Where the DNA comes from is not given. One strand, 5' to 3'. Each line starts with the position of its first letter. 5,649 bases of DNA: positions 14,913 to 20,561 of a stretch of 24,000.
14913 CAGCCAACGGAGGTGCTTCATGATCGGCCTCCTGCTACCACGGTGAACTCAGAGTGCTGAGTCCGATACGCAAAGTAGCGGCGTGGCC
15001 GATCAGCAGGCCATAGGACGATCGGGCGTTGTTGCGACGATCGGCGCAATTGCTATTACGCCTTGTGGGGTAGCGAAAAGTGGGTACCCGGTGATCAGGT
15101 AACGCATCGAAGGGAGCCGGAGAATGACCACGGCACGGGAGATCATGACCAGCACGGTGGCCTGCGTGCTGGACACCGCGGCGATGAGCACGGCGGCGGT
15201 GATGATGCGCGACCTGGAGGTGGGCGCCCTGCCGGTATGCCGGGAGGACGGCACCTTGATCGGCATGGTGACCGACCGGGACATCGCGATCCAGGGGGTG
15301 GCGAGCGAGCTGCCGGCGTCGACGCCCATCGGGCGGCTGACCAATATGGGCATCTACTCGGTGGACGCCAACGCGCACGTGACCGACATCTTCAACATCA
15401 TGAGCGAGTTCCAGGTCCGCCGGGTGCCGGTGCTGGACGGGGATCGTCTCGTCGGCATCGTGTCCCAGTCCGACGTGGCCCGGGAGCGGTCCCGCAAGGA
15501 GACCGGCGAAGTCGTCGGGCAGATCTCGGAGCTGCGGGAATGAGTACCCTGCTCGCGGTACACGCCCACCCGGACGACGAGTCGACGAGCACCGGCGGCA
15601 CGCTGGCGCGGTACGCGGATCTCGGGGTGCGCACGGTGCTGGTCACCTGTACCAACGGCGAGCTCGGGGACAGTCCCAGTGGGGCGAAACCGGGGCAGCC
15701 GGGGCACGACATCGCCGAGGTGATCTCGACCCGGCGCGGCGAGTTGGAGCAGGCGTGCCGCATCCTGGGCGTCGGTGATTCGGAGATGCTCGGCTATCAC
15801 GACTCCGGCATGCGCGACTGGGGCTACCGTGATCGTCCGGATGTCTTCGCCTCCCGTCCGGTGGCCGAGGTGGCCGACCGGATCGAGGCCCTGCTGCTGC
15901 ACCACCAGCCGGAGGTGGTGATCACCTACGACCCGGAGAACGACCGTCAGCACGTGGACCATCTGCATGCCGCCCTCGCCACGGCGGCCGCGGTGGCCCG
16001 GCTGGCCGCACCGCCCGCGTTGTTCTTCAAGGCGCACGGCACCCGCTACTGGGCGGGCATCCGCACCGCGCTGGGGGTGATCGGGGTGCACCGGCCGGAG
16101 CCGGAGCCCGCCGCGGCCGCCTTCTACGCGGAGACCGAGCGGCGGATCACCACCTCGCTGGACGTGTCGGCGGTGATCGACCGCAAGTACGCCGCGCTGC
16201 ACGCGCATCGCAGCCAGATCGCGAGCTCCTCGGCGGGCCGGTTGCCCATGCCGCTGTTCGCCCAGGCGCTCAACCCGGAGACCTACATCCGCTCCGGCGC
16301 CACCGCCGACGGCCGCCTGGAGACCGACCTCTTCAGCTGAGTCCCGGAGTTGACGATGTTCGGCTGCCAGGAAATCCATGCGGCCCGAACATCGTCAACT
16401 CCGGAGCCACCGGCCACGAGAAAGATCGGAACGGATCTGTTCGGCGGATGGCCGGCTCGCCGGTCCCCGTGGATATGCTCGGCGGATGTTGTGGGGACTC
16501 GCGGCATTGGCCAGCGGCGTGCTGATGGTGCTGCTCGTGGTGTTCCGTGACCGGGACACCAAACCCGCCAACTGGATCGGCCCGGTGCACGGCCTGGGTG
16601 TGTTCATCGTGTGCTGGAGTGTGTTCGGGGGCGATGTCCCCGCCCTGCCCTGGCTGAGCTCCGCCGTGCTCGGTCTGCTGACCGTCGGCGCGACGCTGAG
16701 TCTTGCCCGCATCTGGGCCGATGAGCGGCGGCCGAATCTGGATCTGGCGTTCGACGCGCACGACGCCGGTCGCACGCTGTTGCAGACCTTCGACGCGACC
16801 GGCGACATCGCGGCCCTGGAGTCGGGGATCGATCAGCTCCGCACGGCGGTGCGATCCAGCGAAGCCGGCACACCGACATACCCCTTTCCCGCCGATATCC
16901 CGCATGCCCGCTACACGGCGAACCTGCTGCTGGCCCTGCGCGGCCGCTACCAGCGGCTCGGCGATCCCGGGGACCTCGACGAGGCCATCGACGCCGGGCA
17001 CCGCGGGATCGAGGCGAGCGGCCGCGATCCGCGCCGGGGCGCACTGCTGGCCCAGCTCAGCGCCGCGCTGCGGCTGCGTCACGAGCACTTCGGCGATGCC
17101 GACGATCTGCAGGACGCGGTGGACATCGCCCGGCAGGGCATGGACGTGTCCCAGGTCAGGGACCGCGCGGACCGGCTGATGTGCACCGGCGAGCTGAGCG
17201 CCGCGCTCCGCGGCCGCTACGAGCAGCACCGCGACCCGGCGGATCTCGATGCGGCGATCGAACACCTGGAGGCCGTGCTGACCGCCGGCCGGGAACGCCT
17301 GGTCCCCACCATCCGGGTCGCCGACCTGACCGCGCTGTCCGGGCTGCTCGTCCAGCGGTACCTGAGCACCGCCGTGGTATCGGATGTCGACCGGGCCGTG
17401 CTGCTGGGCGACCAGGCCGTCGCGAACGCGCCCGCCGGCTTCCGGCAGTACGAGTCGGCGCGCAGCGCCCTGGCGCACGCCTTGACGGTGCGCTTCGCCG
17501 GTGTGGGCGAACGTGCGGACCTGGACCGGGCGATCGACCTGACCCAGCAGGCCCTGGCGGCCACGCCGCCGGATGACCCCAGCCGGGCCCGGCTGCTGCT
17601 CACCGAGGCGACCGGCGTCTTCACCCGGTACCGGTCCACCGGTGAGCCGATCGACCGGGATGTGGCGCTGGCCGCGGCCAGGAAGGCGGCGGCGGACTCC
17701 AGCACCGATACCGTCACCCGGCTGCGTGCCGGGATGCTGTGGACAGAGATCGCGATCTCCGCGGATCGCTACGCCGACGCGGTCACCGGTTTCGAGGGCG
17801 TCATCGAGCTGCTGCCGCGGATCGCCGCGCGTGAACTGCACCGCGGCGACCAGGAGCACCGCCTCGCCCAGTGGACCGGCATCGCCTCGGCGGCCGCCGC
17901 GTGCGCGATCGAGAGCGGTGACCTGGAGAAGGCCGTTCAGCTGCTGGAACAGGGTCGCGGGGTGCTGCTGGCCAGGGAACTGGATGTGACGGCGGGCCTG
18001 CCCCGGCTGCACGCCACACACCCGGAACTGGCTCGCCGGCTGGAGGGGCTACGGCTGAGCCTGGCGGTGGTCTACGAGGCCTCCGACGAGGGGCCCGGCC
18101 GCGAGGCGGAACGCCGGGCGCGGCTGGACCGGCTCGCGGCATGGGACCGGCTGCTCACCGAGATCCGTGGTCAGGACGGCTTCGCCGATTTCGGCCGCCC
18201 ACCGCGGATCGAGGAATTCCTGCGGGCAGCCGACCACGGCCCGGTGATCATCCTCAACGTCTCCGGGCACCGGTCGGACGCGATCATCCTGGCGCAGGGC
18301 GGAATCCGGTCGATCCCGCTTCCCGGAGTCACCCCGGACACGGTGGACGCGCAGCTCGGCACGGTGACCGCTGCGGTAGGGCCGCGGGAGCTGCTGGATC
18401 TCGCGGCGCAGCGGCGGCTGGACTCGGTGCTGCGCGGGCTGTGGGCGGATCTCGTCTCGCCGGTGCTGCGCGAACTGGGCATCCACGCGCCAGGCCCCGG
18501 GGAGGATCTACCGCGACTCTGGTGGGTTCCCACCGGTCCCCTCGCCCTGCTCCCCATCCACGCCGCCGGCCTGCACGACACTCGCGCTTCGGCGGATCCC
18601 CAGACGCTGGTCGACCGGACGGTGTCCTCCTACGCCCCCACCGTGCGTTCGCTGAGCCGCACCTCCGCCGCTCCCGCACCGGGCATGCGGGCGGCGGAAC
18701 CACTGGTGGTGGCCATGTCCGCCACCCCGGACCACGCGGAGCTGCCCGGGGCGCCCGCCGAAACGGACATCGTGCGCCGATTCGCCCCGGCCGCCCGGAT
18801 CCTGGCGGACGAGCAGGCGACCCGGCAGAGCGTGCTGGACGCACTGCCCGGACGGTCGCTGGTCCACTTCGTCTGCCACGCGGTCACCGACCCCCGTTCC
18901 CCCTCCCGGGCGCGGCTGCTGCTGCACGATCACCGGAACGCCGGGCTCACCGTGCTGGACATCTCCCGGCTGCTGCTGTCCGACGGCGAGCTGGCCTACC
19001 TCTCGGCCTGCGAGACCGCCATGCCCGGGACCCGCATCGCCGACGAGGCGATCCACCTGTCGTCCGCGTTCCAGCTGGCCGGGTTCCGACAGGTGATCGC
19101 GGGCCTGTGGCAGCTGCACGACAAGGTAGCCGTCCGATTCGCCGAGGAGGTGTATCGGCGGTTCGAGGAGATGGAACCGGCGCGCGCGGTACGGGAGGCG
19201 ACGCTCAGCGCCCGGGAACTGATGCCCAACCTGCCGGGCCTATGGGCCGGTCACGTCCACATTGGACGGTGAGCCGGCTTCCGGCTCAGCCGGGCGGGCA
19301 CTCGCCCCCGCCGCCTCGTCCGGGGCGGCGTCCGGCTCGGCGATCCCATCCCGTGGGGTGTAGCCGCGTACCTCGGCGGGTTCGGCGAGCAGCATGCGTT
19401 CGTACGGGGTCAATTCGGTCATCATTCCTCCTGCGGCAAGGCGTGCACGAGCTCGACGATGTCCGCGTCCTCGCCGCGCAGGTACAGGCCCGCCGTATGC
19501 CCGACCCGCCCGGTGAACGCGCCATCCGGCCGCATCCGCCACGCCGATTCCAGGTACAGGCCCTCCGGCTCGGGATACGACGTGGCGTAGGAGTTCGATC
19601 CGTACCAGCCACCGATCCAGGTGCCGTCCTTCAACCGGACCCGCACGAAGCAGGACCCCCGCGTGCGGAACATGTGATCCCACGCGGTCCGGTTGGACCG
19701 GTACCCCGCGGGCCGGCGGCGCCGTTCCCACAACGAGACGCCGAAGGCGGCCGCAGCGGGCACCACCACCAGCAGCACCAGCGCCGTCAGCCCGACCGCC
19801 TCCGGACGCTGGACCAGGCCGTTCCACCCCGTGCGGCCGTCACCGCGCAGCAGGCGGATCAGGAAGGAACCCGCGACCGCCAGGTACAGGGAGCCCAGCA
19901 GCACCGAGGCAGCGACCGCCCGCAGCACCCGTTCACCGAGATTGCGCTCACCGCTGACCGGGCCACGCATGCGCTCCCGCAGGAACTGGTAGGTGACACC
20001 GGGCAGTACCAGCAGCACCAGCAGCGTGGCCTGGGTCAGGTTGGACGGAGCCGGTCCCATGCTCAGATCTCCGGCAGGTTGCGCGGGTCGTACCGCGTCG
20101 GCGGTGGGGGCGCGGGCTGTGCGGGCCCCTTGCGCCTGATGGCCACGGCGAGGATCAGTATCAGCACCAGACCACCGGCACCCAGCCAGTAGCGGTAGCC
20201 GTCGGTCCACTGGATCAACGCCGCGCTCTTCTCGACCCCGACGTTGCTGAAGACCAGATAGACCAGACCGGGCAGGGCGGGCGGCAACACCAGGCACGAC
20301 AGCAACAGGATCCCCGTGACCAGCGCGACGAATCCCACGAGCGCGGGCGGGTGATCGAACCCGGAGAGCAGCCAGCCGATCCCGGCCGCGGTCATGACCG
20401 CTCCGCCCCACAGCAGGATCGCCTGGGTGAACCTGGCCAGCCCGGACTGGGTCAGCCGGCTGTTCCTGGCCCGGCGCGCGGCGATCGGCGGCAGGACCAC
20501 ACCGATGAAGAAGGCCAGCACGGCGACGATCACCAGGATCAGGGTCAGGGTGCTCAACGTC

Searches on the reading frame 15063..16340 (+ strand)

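Call 10: search_protein_families(library=pfam, proteins=[window:15063-16340:+], max_evalue=0.001)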
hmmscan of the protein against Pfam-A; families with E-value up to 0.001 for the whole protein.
window:15063-16340:+ (425 aa): 1 family
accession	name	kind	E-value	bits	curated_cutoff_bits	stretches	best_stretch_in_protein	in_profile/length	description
PF02585.22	PIG-L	-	8.3e-29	101.1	28.2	1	164-310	1-128/129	GlcNAc-PI de-N-acetylase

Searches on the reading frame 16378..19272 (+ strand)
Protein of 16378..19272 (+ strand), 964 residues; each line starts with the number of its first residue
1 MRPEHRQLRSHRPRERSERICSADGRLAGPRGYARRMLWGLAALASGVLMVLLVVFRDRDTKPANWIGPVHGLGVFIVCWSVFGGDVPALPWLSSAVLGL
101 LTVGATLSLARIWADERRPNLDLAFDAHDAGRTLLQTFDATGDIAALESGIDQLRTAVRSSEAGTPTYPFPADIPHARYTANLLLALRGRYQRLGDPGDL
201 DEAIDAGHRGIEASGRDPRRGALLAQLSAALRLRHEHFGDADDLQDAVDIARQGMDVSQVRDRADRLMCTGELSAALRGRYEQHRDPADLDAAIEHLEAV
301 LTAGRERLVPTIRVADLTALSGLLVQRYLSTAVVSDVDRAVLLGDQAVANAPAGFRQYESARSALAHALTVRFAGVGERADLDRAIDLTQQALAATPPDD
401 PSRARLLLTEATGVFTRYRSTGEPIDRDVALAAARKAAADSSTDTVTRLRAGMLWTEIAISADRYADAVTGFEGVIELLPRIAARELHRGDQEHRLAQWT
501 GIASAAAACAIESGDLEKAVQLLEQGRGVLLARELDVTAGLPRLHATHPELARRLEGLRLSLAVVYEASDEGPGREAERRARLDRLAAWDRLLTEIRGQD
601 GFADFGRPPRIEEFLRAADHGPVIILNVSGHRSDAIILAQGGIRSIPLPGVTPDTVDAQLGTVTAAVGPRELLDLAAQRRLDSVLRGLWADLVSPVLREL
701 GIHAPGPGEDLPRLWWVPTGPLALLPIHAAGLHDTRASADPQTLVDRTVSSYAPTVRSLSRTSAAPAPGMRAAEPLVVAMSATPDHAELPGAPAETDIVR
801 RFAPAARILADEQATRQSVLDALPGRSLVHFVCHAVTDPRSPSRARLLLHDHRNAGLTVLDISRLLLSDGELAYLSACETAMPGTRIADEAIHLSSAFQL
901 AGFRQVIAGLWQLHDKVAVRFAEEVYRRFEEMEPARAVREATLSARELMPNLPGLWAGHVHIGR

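Call 8: search_protein_families(library=pfam, proteins=[window:16378-19272:+], max_evalue=0.001)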
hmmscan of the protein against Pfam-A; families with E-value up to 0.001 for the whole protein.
window:16378-19272:+ (964 aa): 1 family
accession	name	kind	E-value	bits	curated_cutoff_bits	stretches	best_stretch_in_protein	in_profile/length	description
PF12770.12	CHAT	-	7.1e-50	170.5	24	1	684-963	3-288/289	CHAT domain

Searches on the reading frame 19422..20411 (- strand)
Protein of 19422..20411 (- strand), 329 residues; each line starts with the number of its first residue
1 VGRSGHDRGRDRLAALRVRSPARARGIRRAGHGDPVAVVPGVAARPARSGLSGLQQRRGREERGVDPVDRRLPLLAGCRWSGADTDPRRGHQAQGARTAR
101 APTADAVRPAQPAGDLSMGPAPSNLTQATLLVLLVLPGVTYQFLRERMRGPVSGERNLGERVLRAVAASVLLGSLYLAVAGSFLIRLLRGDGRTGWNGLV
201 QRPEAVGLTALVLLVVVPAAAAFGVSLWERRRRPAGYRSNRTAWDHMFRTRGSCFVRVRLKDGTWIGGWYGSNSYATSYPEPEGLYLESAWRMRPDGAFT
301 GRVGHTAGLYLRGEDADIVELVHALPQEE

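Call 10: search_protein_families(library=pfam, proteins=[window:19422-20411:-], max_evalue=0.001)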
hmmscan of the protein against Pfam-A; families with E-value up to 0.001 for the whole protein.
window:19422-20411:- (329 aa): 1 family
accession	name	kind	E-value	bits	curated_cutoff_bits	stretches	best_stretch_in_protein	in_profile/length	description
PF19865.4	DUF6338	-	1.7e-65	220.9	26.5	1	122-324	2-202/205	Family of unknown function (DUF6338)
